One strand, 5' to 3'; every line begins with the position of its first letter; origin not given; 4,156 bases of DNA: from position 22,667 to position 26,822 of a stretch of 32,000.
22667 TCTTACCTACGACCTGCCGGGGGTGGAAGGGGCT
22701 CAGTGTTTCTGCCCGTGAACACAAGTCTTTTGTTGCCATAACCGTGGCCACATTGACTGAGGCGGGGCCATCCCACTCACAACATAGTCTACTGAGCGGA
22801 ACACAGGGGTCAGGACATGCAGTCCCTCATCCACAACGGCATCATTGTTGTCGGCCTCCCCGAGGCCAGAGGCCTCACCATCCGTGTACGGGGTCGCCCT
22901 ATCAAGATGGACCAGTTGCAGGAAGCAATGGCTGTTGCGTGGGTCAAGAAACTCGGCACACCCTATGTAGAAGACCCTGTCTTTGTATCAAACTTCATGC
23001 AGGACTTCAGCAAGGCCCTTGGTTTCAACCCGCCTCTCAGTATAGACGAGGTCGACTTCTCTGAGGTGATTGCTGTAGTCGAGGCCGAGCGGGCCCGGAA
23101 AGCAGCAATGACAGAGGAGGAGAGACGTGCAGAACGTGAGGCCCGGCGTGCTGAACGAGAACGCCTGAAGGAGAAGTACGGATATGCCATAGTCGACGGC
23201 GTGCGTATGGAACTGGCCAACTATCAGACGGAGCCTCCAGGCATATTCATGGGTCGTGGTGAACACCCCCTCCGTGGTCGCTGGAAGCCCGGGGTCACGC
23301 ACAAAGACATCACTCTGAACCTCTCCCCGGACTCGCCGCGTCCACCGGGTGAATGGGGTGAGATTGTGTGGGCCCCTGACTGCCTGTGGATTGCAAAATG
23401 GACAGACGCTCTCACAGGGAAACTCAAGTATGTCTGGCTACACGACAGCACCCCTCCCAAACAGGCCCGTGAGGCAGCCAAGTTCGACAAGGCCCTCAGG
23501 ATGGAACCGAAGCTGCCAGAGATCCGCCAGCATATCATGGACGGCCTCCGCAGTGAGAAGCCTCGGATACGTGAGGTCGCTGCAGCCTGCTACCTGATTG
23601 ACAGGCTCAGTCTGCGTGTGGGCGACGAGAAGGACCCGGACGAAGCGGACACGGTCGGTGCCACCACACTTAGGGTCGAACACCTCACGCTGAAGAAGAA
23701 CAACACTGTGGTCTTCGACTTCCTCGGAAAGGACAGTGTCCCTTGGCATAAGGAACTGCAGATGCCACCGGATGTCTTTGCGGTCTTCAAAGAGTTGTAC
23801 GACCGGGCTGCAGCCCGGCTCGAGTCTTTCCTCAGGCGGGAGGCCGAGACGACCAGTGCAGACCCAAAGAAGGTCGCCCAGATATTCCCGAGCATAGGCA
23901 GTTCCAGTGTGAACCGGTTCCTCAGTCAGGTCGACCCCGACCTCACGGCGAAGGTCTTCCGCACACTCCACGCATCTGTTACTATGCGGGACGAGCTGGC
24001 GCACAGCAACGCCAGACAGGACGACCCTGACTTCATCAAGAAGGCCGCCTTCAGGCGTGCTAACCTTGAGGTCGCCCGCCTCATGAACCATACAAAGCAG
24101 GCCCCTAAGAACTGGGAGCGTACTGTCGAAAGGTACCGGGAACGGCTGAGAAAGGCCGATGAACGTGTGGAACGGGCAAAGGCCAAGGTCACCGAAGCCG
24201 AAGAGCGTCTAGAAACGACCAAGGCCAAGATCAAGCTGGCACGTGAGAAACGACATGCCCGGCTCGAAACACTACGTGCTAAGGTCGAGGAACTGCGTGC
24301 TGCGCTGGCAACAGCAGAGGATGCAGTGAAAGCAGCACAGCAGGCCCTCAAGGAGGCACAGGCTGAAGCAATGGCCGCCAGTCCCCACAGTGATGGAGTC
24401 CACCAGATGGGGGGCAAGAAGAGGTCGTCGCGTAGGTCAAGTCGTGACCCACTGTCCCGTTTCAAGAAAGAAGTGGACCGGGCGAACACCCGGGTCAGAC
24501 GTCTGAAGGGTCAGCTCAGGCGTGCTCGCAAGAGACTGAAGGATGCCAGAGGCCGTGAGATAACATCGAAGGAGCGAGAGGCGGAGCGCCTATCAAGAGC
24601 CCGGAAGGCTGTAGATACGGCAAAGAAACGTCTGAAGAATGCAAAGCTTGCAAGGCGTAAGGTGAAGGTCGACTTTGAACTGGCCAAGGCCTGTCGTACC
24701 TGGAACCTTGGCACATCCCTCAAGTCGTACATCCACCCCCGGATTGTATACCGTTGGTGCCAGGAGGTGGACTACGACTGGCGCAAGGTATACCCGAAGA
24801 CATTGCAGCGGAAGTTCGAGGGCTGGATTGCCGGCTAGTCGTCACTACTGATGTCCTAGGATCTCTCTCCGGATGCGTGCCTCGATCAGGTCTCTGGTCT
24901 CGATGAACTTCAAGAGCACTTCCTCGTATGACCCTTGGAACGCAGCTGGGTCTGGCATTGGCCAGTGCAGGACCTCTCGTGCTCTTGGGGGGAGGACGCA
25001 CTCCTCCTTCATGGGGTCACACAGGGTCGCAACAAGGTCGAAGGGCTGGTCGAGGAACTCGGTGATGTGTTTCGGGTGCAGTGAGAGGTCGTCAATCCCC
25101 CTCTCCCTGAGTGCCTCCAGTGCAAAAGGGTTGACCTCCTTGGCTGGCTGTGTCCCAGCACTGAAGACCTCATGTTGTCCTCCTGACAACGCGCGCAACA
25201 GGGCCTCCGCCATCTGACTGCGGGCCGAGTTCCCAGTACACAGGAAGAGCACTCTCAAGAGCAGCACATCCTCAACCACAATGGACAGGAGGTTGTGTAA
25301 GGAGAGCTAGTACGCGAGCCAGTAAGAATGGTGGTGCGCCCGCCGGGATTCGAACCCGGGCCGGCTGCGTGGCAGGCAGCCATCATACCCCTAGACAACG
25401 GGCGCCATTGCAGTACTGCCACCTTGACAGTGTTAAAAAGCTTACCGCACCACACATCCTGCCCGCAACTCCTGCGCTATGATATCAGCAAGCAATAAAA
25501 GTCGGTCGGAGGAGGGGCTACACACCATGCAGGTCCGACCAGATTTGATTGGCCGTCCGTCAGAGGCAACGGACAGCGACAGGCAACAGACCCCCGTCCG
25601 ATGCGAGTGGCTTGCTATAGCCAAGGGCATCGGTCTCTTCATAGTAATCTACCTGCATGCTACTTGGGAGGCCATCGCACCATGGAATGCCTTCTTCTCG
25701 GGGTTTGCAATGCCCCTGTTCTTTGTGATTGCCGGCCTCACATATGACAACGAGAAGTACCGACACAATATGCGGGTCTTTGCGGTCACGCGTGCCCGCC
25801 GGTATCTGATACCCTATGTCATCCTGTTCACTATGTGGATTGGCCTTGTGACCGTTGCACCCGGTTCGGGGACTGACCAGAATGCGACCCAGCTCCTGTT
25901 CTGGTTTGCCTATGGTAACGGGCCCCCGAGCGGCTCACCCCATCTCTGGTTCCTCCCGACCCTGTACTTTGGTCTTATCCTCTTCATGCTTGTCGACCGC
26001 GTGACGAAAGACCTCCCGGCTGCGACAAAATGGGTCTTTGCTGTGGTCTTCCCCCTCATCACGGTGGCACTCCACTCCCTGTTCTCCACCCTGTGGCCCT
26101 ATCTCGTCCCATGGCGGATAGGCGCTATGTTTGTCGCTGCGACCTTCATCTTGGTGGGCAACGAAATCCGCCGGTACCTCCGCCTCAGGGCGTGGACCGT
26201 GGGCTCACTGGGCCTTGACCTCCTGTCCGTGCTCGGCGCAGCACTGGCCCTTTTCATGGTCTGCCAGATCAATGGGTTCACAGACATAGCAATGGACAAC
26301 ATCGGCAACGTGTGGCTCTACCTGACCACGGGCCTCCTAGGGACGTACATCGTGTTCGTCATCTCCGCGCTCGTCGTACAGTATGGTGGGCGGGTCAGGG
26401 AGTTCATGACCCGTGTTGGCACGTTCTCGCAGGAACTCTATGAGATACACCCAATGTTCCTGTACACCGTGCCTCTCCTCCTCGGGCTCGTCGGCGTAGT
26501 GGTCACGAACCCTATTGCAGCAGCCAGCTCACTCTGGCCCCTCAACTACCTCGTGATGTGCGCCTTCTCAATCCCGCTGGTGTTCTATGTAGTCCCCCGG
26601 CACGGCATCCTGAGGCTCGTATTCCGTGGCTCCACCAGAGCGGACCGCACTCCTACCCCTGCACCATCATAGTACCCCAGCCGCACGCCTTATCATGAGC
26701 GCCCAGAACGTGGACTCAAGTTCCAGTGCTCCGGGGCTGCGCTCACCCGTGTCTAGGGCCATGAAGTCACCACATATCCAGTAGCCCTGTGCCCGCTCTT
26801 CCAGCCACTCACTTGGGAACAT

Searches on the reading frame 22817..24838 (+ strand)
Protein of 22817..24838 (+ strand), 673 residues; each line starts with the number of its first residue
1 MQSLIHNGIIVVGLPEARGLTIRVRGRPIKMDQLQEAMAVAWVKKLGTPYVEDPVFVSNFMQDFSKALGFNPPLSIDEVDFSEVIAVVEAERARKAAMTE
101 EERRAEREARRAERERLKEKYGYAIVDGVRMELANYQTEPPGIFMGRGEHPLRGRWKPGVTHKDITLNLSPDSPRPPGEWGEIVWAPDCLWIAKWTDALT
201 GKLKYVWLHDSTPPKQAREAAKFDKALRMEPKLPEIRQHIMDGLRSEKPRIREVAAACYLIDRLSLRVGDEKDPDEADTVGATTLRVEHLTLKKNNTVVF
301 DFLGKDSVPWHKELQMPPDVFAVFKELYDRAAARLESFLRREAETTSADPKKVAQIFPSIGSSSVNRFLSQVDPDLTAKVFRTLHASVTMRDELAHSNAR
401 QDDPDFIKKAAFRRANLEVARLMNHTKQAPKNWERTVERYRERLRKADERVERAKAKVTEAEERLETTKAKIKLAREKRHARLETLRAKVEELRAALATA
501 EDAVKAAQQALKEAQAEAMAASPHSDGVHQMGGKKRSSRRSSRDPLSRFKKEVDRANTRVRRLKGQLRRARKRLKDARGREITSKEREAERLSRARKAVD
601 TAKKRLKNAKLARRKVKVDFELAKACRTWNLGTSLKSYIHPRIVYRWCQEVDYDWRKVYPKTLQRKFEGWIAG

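Call 9: search_protein_families(library=pfam, proteins=[window:22817-24838:+])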
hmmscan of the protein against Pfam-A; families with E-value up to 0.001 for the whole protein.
window:22817-24838:+ (673 aa): 3 families
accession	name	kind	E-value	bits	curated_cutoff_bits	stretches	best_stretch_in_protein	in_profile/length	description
PF01028.25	Topoisom_I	-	3.3e-61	207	23.7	1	215-457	5-227/228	Eukaryotic DNA topoisomerase I, catalytic core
PF02919.20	Topoisom_I_N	-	4.1e-48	164.2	25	1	3-208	5-213/213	Eukaryotic DNA topoisomerase I, DNA binding fragment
PF14370.11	Topo_C_assoc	-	1.4e-13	51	25.1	1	615-668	6-59/70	C-terminal topoisomerase domain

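Call 11: find_related_loci(query=window:22817-24838:+, collection=genome_contigs, flank=2000)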
Query window:22817-24838:+ (673 aa) in genome_contigs; peptide patterns used: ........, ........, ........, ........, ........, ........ (x = any residue, [..] = any of these).
61 stretches matched a pattern; 9 encode a relative of the query (tblastn E <= 1e-3); 9 distinct loci.
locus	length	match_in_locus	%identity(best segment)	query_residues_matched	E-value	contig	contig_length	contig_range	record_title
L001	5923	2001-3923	58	1-671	0e+0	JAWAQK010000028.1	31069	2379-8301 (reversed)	MAG: Candidatus Thorarchaeota archaeon isolate SZTDM-2_201709_bins_98 SZTDM-2_201709_bins_98_scaffold_28, whole genome s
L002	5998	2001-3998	55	1-671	0e+0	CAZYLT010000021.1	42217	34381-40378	MAG TPA_asm: uncultured archaeon isolate binchicken_co17_198 genome assembly, contig: NODE_2693_length_42217_cov_122.833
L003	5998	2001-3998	53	1-671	0e+0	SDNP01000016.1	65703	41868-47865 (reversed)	MAG: Candidatus Thorarchaeota archaeon isolate TEKIR_14 Tekir-sed17-402, whole genome shotgun sequence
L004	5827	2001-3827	42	1-671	3e-164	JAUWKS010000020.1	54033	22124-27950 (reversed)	MAG: Candidatus Heimdallarchaeota archaeon isolate CSMAG_2352 CSMAG_2352_k127_2761673_length_54033_cov_15.9883, whole ge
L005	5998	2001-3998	57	1-671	0e+0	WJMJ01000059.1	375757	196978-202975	MAG: Promethearchaeota archaeon isolate RBin_111 k141_1464291, whole genome shotgun sequence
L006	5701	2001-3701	52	1-667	4e-157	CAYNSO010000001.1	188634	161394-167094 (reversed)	MAG TPA_asm: uncultured Cytophagia bacterium isolate SRP192927_co6_462 genome assembly, contig: NODE_20_length_188634_co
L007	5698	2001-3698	52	1-667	2e-143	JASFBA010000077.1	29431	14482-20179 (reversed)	MAG: Chloroflexia bacterium isolate PO_10 k141_302010, whole genome shotgun sequence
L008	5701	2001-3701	52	1-667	4e-142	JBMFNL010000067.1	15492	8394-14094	MAG: Chloroflexia bacterium isolate KM4338-10 NODE_2169_length_15492_cov_40.267669, whole genome shotgun sequence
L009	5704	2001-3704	48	1-667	4e-162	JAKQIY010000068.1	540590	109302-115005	MAG: bacterium isolate USDV_maxbin.027 k141_1550511, whole genome shotgun sequence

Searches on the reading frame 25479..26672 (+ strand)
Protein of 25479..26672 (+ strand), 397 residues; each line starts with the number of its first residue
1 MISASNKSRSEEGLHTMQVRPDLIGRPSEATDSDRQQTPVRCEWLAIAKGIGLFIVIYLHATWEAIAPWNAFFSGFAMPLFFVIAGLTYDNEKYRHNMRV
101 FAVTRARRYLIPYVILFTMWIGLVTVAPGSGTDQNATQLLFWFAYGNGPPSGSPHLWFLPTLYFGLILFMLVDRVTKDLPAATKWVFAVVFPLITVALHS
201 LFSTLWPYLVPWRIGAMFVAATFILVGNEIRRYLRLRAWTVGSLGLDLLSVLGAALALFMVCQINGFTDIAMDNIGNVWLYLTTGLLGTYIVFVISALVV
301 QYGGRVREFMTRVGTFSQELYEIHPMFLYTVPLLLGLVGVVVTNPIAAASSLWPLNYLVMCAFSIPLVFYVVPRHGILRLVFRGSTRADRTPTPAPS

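Call 9: search_protein_families(library=pfam, proteins=[window:25479-26672:+])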
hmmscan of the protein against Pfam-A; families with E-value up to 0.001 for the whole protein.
window:25479-26672:+ (397 aa): 1 family
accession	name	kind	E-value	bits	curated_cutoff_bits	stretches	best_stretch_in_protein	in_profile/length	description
PF01757.29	Acyl_transf_3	-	4.9e-21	75.6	31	1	44-371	3-324/326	Acyltransferase domain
